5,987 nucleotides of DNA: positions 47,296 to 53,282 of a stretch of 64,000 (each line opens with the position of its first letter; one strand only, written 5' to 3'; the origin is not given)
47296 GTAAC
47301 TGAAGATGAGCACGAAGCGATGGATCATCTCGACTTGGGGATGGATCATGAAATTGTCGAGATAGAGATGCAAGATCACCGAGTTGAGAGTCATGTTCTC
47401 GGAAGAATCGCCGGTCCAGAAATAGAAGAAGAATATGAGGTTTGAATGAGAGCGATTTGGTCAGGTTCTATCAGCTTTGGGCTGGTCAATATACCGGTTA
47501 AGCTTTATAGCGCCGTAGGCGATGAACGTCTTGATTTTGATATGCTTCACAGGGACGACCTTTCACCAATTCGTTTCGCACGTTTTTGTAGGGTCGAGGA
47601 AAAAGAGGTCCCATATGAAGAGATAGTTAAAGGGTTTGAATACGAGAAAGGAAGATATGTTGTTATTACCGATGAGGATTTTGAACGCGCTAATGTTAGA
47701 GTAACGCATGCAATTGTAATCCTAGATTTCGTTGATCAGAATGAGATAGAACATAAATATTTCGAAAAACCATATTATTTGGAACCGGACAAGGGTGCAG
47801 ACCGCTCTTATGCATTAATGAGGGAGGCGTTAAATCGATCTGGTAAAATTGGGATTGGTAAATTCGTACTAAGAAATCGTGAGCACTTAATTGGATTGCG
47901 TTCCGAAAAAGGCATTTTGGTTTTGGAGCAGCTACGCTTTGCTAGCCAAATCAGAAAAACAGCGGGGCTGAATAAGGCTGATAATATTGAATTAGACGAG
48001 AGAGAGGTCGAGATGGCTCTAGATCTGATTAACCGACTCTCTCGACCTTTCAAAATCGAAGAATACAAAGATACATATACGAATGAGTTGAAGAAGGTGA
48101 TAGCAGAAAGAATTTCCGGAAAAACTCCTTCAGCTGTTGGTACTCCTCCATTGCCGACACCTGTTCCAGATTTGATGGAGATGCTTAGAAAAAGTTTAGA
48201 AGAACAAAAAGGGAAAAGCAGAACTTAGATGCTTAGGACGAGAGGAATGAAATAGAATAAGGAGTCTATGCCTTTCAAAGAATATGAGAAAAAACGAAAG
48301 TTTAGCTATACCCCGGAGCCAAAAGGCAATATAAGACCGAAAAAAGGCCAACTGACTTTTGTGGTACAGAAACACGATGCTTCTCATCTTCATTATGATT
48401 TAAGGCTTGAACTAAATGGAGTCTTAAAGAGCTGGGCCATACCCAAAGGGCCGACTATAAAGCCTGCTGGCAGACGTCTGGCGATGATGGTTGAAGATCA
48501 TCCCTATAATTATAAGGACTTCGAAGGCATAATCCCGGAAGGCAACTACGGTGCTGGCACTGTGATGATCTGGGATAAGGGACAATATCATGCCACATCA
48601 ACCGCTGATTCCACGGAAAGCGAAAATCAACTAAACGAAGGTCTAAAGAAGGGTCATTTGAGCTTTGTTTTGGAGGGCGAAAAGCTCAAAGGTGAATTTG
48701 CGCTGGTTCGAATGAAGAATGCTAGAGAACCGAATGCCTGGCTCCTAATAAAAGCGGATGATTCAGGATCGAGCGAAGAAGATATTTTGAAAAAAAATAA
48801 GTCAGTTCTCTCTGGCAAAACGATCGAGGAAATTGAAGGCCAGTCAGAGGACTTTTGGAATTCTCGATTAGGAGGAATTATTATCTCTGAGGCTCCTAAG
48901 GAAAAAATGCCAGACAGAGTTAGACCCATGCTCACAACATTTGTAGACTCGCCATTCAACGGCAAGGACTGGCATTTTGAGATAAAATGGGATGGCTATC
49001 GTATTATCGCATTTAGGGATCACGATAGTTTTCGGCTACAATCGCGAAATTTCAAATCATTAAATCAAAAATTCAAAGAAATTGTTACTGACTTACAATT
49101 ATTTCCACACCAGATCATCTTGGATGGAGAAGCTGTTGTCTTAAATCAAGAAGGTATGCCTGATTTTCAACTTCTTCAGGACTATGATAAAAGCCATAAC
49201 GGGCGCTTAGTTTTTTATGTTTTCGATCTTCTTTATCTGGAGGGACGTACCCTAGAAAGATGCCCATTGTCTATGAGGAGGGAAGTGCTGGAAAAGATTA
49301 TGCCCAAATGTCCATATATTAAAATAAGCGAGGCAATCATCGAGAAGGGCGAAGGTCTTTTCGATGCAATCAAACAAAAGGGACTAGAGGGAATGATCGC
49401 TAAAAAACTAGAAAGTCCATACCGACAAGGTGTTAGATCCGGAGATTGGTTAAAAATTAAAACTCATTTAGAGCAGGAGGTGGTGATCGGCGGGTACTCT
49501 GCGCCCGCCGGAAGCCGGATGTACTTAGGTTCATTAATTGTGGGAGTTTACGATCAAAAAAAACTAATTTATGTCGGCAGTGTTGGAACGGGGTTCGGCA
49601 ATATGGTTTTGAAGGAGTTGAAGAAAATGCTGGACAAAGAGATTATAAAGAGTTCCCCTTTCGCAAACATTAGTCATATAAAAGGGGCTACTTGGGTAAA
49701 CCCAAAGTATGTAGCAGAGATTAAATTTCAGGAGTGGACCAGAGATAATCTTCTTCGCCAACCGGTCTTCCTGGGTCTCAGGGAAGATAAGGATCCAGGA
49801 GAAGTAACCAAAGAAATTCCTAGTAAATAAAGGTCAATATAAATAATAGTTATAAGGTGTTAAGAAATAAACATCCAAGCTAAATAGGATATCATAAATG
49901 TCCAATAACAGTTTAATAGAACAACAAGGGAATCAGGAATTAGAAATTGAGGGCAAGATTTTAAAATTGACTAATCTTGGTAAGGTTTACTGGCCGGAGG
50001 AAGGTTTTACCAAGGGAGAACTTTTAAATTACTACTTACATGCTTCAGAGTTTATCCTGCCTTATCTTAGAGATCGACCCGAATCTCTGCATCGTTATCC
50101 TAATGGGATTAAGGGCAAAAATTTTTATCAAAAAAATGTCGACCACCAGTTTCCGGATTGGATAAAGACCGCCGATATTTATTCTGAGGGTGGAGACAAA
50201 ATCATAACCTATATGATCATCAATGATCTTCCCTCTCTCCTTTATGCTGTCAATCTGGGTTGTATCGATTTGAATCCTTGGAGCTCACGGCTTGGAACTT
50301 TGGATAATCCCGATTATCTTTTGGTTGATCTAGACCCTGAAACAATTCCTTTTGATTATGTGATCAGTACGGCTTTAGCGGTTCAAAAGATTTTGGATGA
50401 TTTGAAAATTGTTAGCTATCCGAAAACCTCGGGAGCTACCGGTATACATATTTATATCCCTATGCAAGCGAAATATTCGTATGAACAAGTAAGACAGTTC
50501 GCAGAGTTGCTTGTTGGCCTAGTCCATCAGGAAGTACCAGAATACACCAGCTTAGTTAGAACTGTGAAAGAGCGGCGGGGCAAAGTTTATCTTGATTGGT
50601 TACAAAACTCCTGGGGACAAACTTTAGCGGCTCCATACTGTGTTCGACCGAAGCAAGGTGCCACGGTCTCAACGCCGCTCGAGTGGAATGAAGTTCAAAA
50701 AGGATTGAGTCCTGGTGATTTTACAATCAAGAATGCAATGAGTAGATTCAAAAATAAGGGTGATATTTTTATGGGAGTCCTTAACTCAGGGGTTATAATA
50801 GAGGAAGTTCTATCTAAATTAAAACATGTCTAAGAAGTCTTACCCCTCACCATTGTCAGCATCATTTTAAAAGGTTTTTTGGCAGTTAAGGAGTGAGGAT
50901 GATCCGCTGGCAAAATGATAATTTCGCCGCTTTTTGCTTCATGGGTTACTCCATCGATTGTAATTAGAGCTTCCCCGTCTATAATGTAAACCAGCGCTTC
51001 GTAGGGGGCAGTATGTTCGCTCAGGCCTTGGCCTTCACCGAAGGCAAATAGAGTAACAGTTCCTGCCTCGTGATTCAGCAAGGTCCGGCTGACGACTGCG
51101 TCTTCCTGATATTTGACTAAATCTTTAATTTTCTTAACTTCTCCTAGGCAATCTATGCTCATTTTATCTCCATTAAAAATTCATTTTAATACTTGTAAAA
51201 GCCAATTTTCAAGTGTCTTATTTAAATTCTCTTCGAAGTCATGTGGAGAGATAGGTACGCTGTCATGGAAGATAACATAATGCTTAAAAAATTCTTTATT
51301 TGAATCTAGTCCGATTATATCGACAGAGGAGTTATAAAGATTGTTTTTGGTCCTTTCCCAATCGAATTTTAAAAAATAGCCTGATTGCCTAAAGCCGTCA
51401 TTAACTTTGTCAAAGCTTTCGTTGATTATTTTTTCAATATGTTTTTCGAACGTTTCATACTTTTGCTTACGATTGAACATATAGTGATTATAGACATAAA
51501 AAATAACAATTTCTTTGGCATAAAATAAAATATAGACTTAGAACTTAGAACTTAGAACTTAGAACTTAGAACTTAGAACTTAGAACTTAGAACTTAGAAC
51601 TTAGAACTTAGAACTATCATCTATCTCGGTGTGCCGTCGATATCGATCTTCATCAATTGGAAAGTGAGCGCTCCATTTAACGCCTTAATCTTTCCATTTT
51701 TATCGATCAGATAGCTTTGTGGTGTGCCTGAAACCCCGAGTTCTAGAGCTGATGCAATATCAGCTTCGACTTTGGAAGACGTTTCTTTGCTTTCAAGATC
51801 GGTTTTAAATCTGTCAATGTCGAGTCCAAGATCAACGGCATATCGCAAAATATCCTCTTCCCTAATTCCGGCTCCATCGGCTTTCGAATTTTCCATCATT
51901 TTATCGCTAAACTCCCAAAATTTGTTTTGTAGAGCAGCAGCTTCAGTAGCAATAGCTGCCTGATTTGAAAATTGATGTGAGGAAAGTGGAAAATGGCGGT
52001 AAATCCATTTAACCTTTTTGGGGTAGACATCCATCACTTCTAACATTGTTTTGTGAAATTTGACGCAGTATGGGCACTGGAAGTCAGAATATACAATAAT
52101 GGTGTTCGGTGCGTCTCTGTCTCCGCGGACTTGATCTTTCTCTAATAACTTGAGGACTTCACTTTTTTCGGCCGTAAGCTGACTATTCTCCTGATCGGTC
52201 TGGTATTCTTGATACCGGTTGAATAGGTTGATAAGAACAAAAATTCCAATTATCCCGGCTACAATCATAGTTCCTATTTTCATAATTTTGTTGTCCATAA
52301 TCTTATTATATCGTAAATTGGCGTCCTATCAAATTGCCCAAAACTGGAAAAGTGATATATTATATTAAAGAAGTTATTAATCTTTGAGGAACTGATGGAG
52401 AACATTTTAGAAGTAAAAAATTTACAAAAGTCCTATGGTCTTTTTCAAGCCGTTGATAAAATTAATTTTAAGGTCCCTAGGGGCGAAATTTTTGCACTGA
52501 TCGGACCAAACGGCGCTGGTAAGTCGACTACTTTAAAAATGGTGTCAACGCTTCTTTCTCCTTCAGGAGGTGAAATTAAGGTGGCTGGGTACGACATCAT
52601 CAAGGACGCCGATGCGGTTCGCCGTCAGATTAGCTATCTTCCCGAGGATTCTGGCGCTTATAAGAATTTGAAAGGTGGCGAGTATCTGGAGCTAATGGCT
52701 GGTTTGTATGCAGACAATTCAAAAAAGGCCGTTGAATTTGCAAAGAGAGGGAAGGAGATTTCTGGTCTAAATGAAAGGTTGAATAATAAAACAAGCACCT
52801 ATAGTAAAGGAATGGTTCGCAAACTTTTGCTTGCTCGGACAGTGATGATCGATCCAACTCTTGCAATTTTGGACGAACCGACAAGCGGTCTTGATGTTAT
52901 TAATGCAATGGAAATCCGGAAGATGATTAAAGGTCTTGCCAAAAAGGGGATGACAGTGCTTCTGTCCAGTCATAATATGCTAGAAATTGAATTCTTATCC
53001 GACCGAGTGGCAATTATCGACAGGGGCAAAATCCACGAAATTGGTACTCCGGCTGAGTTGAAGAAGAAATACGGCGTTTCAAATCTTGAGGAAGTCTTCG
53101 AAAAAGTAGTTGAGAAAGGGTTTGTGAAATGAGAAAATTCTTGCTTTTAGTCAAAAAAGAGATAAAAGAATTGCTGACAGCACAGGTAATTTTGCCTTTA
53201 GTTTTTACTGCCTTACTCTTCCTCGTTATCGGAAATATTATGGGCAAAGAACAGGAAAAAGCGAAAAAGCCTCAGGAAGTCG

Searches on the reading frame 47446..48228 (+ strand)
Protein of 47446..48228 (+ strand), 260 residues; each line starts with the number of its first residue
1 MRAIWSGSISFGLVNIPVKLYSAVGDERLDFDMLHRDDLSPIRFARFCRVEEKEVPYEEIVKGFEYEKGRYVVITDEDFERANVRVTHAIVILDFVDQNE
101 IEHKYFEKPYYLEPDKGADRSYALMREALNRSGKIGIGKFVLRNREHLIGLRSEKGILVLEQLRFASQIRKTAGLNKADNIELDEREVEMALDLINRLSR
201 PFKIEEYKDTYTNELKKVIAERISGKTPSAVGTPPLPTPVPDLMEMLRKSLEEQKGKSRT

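Call 72: search_protein_families(library=pfam, proteins=[window:47446-48228:+], max_evalue=0.00001)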
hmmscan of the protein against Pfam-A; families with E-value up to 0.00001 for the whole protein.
window:47446-48228:+ (260 aa): 1 family
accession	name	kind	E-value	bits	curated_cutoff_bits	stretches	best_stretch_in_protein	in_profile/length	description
PF02735.22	Ku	-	3.7e-47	161.1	25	1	10-190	1-190/190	Ku70/Ku80 beta-barrel domain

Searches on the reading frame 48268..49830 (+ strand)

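Call 72: search_protein_families(library=pfam, proteins=[window:48268-49830:+], max_evalue=0.00001)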
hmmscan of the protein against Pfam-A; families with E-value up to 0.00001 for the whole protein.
window:48268-49830:+ (520 aa): 3 families
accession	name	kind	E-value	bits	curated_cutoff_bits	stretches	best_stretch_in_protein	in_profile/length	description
PF13298.12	LigD_N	-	2e-43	147.3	31.1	1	34-148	1-107/107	DNA Ligase D 3'-phosphoesterase domain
PF01068.26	DNA_ligase_A_M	-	3.7e-35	121.9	26.2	1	221-398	2-204/204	ATP dependent DNA ligase domain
PF04679.21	DNA_ligase_A_C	-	2.6e-27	95.5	27.5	1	418-508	3-94/94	ATP dependent DNA ligase C terminal region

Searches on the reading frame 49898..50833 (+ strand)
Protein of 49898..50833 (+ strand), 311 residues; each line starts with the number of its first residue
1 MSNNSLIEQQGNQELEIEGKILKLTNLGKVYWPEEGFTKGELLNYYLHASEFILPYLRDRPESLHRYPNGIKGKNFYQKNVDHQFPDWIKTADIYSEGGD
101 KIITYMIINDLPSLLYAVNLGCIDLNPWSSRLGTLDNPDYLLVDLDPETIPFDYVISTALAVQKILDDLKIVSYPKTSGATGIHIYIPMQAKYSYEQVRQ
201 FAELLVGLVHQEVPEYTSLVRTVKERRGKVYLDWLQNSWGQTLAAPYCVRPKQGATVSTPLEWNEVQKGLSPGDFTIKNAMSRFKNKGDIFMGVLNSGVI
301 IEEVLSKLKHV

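Call 72: search_protein_families(library=pfam, proteins=[window:49898-50833:+], max_evalue=0.00001)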
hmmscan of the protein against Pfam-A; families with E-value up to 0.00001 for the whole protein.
window:49898-50833:+ (311 aa): 1 family
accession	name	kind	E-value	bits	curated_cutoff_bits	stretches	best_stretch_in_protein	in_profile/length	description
PF21686.3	LigD_Prim-Pol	-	1.8e-85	287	27.4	1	38-291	1-254/254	LigD, primase-polymerase domain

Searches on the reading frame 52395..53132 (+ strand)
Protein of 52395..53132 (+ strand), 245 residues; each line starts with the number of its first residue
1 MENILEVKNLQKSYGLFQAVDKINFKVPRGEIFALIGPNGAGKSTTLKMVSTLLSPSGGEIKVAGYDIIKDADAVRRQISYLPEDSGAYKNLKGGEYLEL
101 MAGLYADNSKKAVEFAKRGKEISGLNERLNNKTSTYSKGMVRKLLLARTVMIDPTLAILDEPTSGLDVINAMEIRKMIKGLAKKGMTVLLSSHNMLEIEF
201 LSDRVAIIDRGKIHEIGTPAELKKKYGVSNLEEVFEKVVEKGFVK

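Call 72: search_protein_families(library=pfam, proteins=[window:52395-53132:+], max_evalue=0.00001)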
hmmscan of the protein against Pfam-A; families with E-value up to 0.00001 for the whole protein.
window:52395-53132:+ (245 aa): 2 families
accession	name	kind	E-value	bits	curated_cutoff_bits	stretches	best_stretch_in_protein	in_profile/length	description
PF00005.33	ABC_tran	-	5.4e-29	102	25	1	21-164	2-137/137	ABC transporter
PF13304.12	AAA_21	-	1.8e-10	41.8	27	0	32-76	1-47/304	AAA domain, putative AbiEii toxin, Type IV TA system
